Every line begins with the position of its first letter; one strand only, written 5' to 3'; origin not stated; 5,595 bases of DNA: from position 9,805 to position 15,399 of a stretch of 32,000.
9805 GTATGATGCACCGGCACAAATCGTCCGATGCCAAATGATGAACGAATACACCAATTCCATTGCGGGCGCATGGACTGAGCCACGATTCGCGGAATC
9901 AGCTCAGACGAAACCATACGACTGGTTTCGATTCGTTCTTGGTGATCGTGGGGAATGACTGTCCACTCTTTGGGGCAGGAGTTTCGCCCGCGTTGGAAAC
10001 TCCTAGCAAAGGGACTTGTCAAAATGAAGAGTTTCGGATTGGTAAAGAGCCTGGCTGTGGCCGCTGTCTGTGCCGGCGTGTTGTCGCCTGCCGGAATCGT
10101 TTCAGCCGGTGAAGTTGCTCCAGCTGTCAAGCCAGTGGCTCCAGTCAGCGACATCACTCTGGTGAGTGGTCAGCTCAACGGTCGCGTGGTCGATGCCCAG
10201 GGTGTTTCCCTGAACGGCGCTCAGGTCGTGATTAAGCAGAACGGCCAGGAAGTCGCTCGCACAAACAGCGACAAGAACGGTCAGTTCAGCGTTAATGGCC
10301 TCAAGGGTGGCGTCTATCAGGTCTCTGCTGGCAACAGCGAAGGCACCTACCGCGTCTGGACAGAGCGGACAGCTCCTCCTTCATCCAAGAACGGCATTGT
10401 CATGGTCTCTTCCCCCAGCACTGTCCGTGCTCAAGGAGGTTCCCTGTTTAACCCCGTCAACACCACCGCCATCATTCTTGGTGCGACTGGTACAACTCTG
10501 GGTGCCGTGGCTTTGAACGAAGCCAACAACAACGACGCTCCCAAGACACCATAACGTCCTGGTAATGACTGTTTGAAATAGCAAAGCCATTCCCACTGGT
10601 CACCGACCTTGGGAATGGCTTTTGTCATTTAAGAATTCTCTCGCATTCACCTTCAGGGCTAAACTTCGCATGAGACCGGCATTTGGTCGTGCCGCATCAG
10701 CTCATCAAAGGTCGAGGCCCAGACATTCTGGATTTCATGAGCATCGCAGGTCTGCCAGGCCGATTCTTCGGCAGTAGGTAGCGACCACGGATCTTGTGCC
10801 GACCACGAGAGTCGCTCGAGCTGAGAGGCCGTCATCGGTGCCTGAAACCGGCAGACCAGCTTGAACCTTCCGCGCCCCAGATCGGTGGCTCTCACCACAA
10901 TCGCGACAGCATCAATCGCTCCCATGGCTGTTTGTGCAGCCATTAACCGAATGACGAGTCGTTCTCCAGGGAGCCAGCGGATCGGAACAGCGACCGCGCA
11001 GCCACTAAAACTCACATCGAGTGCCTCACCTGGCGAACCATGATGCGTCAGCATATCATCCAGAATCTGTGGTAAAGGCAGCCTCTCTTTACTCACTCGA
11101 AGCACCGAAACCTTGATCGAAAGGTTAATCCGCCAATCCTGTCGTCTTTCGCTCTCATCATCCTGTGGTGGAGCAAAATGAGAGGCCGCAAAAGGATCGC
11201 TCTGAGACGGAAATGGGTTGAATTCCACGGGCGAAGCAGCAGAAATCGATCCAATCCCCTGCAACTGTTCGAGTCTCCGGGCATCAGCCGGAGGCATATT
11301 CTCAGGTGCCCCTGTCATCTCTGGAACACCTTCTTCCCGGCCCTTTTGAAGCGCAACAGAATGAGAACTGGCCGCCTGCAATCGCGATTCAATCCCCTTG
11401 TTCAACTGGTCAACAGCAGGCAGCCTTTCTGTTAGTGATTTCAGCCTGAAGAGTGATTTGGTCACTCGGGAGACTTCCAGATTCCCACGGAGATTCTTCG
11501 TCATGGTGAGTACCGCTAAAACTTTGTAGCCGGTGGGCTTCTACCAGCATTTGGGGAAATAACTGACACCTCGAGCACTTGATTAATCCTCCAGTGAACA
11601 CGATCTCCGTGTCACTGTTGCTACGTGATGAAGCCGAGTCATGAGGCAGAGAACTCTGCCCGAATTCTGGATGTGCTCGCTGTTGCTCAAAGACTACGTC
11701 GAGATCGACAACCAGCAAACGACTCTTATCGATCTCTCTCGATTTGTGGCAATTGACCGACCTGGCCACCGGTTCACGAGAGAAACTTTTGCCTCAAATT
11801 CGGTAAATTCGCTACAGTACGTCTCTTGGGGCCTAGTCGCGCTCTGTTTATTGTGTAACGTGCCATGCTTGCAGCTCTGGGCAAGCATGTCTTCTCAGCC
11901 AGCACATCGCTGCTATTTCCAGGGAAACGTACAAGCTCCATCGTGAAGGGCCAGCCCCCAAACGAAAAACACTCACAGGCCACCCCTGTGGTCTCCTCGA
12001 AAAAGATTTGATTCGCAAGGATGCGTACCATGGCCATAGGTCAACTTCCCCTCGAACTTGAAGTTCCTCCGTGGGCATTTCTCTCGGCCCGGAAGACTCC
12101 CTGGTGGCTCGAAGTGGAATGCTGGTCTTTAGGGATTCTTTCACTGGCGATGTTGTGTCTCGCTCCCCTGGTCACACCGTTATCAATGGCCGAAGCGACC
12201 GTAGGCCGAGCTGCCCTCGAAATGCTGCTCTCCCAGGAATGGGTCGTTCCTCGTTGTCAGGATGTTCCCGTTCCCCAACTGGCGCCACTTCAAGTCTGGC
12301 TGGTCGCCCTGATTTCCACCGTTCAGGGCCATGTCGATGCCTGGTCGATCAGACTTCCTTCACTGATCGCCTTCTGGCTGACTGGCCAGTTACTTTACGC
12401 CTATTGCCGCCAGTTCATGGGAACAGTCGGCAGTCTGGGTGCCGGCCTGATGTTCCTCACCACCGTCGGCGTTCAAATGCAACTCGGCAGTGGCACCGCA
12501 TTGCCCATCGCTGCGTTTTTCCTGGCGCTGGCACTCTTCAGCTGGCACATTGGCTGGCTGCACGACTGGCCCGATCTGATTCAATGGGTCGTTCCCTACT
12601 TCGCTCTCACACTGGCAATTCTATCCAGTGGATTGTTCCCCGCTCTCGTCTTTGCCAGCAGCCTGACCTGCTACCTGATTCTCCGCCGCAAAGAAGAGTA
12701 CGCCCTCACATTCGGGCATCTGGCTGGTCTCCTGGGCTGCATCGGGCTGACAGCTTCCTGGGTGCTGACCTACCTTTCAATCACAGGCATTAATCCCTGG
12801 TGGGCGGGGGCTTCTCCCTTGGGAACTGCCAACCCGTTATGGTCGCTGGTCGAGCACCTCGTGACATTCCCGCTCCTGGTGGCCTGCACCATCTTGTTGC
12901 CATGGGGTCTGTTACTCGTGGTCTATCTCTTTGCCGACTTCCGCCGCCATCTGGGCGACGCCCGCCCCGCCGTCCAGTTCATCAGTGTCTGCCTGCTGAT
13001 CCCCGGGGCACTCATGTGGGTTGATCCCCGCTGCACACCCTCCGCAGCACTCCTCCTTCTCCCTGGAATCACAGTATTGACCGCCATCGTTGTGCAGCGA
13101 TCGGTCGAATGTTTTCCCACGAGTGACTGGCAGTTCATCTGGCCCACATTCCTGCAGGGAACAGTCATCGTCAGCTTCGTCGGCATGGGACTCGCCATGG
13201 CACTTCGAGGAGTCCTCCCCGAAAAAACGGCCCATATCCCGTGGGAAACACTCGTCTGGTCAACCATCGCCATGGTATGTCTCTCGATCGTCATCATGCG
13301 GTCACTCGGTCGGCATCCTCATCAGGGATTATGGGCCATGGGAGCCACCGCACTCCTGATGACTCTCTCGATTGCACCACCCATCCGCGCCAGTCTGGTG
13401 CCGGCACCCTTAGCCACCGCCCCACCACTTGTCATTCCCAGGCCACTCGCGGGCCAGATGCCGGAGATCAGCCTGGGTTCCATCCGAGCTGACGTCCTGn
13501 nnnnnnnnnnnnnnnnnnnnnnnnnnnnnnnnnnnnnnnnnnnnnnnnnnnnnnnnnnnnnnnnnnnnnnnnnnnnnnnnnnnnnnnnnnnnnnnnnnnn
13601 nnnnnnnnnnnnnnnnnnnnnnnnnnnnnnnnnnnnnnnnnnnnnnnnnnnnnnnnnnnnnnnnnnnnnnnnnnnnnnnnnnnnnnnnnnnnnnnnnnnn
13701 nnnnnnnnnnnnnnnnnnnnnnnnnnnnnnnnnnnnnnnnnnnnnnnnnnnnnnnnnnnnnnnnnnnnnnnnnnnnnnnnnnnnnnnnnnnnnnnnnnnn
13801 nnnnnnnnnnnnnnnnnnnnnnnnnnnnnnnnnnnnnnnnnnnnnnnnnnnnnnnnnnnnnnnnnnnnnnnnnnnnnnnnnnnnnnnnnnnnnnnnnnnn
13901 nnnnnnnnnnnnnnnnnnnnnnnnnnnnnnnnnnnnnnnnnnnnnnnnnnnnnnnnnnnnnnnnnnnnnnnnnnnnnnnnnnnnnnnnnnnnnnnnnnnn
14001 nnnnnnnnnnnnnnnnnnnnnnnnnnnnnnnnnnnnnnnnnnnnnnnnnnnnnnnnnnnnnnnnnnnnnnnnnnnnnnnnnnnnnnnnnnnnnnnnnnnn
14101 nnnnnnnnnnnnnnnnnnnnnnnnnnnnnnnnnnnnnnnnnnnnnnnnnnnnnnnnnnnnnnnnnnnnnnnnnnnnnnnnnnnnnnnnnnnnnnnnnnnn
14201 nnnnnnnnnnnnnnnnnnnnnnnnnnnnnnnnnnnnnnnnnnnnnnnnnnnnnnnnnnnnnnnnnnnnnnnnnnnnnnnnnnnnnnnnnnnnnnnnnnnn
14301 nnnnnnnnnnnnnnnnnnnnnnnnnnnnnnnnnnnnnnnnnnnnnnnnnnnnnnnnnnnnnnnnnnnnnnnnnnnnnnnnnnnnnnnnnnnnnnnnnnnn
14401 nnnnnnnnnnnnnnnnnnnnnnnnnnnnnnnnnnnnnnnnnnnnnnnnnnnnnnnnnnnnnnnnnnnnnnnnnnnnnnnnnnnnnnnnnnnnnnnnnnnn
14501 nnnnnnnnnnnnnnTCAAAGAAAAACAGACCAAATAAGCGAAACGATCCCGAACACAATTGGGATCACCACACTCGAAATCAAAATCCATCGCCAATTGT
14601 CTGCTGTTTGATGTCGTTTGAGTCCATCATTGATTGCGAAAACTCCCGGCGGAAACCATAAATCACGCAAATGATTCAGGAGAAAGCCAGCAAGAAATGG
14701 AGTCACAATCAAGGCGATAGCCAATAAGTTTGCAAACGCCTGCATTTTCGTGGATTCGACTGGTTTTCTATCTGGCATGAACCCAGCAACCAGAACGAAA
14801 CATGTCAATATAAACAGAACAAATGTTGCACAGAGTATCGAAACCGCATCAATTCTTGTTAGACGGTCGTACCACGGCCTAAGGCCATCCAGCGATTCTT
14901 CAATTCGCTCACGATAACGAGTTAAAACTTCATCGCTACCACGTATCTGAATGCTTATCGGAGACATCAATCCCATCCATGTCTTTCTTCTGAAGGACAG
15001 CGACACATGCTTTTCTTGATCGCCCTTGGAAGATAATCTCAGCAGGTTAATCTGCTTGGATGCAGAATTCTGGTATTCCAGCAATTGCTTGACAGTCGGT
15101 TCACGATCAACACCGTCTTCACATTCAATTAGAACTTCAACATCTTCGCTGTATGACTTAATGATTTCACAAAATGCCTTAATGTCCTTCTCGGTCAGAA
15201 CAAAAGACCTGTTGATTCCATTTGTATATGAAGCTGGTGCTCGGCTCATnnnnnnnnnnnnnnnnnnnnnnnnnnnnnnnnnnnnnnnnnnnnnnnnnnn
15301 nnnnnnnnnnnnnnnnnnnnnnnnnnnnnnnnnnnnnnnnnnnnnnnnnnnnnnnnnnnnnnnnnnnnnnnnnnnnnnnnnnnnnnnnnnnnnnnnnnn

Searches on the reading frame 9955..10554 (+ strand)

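Call 13: search_protein_families(library=pfam, proteins=[window:9955-10554:+], max_evalue=0.1)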
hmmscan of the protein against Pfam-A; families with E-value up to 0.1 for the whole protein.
window:9955-10554:+ (199 aa): 11 families
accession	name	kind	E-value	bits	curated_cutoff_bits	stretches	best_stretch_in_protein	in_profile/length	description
PF13620.12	CarboxypepD_reg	-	2e-11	44.5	32.3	1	74-125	2-54/82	Carboxypeptidase regulatory-like domain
PF17210.9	SdrD_B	-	2.9e-05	24.7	29.7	1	79-132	17-71/112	SdrD B-like domain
PF13715.12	CarbopepD_reg_2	-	7.5e-05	23.1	32.2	1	75-123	2-48/88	CarboxypepD_reg-like domain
PF17802.7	SpaA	-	0.00011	22.7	23.1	1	79-123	8-56/91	Prealbumin-like fold domain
PF23193.1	NOMO_3rd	-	0.0046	17.4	27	1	93-126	52-85/120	NOMO third transthyretin-like domain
PF02369.22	Big_1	-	0.012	16.1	34.9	1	74-126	21-79/93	Bacterial Ig-like domain (group 1)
PF18962.6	Por_Secre_tail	-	0.038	14.7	27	1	79-130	22-67/75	Secretion system C-terminal sorting domain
PF24107.1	DUF7382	-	0.055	13.8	27.4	1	73-113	21-64/65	Domain of unknown function (DUF7382)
PF09430.16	EMC7_beta-sandw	-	0.064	13.9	26.6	1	85-132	6-52/122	ER membrane protein complex subunit 7, beta-sandwich domain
PF22902.2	NOMO1-like_9th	-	0.074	13.3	27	0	85-125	12-55/75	BOS complex subunit NOMO1-like, beta sandwich domain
PF11974.14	bMG3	-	0.087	13.2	34.9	0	83-125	25-74/103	Bacterial alpha-2-macroglobulin MG3 domain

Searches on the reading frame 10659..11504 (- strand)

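Call 13: search_protein_families(library=pfam, proteins=[window:10659-11504:-], max_evalue=0.1)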
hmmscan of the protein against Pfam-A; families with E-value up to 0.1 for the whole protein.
window:10659-11504:- (281 aa): 1 family
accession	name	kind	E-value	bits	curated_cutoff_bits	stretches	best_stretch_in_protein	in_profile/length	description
PF07238.19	PilZ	-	7.9e-08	33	22.5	1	119-232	1-96/102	PilZ domain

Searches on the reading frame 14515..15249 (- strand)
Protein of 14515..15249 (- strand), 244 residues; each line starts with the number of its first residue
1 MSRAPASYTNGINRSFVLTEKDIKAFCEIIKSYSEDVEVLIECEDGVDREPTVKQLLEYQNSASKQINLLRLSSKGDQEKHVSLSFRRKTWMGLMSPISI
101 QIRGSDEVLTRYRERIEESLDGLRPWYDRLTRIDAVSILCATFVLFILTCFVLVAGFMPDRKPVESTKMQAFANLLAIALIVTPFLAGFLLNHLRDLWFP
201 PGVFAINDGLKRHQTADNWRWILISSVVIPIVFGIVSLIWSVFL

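Call 3: search_protein_families(library=pfam, proteins=[window:14515-15249:-], max_evalue=1)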
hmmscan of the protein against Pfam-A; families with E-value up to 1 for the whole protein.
window:14515-15249:- (244 aa): 0 families

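Call 4: search_protein_families(library=ncbifam, proteins=[window:14515-15249:-], max_evalue=1)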
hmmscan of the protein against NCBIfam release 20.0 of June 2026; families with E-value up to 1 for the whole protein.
window:14515-15249:- (244 aa): 1 family
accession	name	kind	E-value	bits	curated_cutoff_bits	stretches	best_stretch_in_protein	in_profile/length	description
NF006073.0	PRK08219.1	equivalog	0.085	12.5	218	1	114-210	40-131/227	SDR family oxidoreductase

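Call 5: search_protein_families(library=padloc, proteins=[window:14515-15249:-], max_evalue=1)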
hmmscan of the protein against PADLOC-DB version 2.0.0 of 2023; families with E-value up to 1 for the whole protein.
window:14515-15249:- (244 aa): 0 families

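Call 6: search_protein_families(library=phrogs, proteins=[window:14515-15249:-], max_evalue=1)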
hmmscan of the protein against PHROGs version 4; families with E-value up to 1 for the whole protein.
window:14515-15249:- (244 aa): 3 families
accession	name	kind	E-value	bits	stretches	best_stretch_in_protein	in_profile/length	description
phrog_26340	-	unknown function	0.0097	17.6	1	125-186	42-104/123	-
phrog_26170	-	unknown function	0.084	13.6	1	100-129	8-38/55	-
phrog_18364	-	unknown function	0.67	11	0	207-241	74-108/129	-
